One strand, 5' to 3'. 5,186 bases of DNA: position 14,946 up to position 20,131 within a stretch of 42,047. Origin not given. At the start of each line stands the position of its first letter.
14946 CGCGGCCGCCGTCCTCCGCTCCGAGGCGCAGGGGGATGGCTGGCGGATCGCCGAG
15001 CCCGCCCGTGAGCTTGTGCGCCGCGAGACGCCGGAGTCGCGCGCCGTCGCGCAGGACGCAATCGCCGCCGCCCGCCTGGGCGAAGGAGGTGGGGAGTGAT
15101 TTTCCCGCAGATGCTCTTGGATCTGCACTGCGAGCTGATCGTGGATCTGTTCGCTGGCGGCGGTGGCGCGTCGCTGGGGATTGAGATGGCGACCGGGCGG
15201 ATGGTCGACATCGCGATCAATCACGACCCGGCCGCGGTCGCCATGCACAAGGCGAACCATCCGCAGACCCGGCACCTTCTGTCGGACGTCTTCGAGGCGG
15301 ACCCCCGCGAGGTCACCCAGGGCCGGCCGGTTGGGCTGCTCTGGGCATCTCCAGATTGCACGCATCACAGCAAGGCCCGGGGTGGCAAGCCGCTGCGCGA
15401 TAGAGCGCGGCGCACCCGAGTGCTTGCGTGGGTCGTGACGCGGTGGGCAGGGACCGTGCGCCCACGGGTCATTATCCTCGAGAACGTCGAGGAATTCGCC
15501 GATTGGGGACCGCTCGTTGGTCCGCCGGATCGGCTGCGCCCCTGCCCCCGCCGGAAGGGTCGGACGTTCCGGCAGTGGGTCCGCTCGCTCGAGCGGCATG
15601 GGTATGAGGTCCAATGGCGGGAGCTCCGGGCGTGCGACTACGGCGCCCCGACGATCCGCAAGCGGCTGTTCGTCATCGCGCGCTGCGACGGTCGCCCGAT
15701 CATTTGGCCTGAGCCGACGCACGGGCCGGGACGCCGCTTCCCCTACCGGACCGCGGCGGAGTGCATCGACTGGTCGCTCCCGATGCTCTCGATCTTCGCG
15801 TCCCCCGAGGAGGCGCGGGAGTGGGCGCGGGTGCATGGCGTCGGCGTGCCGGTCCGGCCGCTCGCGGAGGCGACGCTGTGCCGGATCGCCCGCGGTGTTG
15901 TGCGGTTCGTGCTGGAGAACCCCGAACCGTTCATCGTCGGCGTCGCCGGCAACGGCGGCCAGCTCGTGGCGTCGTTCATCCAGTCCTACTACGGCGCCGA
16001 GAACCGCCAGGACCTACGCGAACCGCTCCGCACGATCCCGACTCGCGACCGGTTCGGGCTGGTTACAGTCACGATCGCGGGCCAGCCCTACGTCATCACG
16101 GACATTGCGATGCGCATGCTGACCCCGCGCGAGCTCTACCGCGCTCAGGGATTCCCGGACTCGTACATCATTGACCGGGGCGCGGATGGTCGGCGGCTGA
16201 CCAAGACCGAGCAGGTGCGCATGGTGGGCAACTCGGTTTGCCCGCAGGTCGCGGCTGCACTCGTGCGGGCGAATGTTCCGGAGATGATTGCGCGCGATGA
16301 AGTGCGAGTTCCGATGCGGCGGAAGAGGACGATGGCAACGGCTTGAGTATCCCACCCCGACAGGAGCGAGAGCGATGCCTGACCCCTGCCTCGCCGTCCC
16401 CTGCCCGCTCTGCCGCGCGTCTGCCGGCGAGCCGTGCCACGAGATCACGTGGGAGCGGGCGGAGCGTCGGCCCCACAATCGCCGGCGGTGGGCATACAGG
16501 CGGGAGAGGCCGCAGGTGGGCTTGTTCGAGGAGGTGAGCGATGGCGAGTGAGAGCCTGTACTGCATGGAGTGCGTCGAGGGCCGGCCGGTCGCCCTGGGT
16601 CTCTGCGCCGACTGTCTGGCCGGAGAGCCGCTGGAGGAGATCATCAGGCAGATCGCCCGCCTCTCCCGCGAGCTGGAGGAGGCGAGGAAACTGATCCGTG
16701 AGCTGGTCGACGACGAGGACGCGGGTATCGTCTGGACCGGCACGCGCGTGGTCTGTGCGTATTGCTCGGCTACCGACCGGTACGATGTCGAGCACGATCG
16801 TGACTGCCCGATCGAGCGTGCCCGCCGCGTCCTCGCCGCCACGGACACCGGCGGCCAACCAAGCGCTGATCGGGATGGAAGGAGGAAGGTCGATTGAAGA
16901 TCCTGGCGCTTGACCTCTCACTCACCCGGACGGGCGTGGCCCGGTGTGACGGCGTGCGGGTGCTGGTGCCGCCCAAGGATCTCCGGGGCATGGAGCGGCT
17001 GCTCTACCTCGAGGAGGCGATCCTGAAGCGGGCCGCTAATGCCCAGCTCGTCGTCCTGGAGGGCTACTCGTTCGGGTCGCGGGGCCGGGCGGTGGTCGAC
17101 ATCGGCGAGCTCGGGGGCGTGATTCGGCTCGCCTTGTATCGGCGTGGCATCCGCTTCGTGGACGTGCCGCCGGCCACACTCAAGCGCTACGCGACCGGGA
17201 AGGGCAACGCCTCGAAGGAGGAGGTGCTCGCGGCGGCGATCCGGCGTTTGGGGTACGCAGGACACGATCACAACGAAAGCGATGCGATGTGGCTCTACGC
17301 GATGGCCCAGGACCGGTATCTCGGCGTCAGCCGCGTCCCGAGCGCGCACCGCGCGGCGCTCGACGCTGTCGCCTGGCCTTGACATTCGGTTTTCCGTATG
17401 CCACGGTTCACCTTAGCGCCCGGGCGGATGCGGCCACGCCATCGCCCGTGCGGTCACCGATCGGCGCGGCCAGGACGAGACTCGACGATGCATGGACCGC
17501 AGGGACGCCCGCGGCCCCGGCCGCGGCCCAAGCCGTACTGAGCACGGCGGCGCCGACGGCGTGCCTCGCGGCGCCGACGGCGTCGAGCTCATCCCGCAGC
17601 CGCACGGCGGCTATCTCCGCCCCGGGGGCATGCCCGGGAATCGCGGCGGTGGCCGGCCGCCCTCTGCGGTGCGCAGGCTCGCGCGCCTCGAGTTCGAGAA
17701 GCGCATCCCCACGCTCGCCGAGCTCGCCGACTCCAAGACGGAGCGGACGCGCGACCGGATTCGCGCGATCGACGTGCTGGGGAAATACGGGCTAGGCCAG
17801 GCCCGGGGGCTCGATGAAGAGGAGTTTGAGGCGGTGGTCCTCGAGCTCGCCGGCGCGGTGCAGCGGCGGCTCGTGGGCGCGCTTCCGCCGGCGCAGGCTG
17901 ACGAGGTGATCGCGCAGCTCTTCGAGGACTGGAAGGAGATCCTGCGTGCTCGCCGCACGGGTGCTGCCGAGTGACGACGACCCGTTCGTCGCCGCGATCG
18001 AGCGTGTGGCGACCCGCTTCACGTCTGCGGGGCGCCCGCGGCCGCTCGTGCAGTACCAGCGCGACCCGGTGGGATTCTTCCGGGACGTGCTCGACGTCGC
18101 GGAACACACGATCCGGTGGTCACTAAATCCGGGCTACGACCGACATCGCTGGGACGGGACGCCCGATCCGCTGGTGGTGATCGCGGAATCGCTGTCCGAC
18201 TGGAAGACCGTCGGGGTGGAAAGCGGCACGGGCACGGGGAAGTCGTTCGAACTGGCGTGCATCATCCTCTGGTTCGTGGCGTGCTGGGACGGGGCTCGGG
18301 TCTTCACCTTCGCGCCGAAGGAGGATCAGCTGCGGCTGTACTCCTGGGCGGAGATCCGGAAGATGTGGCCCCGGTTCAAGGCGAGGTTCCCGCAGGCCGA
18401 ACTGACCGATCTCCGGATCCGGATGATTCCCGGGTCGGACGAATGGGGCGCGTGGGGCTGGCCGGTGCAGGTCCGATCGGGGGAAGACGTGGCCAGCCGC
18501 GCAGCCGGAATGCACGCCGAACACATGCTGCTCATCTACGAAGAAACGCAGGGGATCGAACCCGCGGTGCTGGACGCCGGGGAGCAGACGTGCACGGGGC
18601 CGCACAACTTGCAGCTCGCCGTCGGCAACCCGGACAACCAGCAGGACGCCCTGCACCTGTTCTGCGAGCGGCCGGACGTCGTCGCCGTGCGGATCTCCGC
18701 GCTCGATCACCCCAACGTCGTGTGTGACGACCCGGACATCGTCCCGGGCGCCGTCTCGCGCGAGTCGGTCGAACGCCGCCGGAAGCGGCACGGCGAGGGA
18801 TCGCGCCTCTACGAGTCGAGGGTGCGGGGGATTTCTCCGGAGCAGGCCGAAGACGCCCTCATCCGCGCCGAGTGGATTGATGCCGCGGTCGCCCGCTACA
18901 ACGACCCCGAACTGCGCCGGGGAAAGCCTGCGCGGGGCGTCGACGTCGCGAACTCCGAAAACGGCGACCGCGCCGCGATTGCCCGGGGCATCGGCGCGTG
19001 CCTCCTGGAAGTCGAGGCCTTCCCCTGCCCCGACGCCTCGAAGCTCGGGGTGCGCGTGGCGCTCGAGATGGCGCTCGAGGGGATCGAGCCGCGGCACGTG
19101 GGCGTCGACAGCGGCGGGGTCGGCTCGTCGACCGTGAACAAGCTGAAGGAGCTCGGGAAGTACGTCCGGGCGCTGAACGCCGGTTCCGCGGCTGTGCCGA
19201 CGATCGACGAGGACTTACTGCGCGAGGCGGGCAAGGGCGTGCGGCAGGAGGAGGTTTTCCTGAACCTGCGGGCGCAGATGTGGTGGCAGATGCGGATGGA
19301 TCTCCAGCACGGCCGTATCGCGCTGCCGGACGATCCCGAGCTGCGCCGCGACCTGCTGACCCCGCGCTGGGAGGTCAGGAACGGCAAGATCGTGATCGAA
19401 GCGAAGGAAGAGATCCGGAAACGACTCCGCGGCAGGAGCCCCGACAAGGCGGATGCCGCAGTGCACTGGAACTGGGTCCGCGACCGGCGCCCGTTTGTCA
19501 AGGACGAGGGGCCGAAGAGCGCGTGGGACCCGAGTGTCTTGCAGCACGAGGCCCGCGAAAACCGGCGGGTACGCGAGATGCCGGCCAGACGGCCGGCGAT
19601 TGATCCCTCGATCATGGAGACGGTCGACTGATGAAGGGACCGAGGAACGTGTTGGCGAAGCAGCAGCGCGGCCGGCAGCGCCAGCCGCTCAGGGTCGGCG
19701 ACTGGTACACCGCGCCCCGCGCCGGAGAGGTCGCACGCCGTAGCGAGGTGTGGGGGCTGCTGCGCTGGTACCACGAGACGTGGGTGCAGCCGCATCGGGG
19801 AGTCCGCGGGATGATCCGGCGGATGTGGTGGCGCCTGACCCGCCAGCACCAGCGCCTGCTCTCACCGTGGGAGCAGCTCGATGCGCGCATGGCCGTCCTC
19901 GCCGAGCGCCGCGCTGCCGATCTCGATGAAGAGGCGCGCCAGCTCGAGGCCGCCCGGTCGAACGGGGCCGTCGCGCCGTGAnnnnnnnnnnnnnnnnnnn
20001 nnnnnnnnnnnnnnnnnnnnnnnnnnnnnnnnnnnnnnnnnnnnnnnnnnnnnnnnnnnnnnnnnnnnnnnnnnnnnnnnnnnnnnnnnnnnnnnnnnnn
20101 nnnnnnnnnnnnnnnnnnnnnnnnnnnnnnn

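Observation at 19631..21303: S2P-protease / single-pass membrane protein / LuxR-HTH module inside the late (packaging-head) operon: candidate phage-encoded regulated-intramembrane-proteolysis switch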

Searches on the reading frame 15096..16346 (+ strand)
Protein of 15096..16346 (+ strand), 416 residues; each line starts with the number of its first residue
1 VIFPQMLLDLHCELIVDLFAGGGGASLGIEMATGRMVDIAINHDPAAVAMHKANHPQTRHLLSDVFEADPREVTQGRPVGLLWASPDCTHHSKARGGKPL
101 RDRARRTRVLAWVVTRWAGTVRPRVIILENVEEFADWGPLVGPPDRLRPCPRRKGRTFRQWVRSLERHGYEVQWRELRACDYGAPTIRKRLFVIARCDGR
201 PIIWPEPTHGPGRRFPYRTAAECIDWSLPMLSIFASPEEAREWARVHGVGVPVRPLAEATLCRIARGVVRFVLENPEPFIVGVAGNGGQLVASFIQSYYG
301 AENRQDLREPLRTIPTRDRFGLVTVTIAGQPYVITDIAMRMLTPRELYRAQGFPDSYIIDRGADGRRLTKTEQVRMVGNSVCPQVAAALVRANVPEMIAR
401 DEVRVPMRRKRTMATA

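Call 42: search_protein_families(library=pfam, proteins=[window:15096-16346:+], max_evalue=0.001)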
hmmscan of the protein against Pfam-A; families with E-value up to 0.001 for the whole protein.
window:15096-16346:+ (416 aa): 1 family
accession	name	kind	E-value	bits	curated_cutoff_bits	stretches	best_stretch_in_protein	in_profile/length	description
PF00145.23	DNA_methylase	-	1.6e-32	113.7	22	2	15-196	3-161/324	C-5 cytosine-specific DNA methylase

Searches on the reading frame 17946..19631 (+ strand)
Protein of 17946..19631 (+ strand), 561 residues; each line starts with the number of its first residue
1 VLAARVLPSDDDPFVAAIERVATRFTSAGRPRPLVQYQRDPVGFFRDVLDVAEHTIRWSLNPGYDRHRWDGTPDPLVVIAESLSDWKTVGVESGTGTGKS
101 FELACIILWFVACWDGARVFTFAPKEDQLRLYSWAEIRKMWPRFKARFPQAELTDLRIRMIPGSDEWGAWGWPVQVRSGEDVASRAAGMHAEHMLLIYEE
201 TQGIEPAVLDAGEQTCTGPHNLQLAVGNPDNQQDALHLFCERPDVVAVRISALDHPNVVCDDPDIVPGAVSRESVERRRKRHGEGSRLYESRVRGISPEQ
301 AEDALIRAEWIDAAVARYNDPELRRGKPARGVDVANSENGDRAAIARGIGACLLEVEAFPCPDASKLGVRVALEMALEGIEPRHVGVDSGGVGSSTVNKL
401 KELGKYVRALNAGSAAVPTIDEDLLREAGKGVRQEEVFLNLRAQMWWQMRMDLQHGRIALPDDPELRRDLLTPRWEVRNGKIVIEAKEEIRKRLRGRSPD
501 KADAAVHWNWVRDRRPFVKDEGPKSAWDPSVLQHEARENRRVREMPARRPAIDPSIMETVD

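Call 3: search_protein_families(library=pfam, proteins=[window:17946-19631:+], max_evalue=1)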
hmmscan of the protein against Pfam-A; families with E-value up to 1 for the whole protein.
window:17946-19631:+ (561 aa): 0 families

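Call 5: search_protein_families(library=phrogs, proteins=[window:17946-19631:+], max_evalue=0.01)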
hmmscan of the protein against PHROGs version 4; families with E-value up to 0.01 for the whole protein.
window:17946-19631:+ (561 aa): 3 families
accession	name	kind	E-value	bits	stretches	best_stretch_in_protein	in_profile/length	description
phrog_2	-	head and packaging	3.3e-25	90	1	80-523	275-607/807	terminase large subunit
phrog_5902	-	unknown function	3.3e-13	50.6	1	88-309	51-268/359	-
phrog_20197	-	unknown function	0.00023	22.1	1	89-149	52-112/158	-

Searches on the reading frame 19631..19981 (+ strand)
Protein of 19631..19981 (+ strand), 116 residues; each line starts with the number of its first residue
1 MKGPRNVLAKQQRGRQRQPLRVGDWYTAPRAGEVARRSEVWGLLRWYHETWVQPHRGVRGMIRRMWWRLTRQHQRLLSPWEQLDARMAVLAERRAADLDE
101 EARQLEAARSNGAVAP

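Call 3: search_protein_families(library=pfam, proteins=[window:19631-19981:+], max_evalue=1)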
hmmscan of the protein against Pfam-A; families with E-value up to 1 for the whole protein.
window:19631-19981:+ (116 aa): 1 family
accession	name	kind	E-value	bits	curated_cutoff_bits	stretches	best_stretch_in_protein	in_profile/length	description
PF11915.13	DUF3433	-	0.18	12.6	27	1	60-92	11-42/91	Protein of unknown function (DUF3433)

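Call 5: search_protein_families(library=phrogs, proteins=[window:19631-19981:+], max_evalue=0.01)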
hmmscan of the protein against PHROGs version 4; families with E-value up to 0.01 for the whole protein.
window:19631-19981:+ (116 aa): 0 families

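Call 59: search_dna_similar(query=window:19631-19978:+, collection=phages, mode=protein, max_evalue=1, max_rows=20)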
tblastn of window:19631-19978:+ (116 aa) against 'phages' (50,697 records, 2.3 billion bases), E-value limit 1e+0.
No match.

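Call 77: search_protein_families(library=ncbifam, proteins=[window:19631-19981:+], max_evalue=0.1)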
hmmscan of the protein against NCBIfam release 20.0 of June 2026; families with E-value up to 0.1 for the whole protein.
window:19631-19981:+ (116 aa): 0 families

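Call 92: search_solved_structures(query=A5, max_evalue=5)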
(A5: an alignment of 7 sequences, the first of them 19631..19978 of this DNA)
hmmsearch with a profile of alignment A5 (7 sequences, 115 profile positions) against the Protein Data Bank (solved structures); distinct sequences matched with E-value up to 5: 2.
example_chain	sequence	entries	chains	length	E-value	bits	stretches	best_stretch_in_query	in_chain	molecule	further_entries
5cog_A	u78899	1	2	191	0.011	18.6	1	32-76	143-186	IRC4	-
7suk_SQ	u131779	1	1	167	0.33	13.9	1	3-56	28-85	rRNA-processing protein FCF2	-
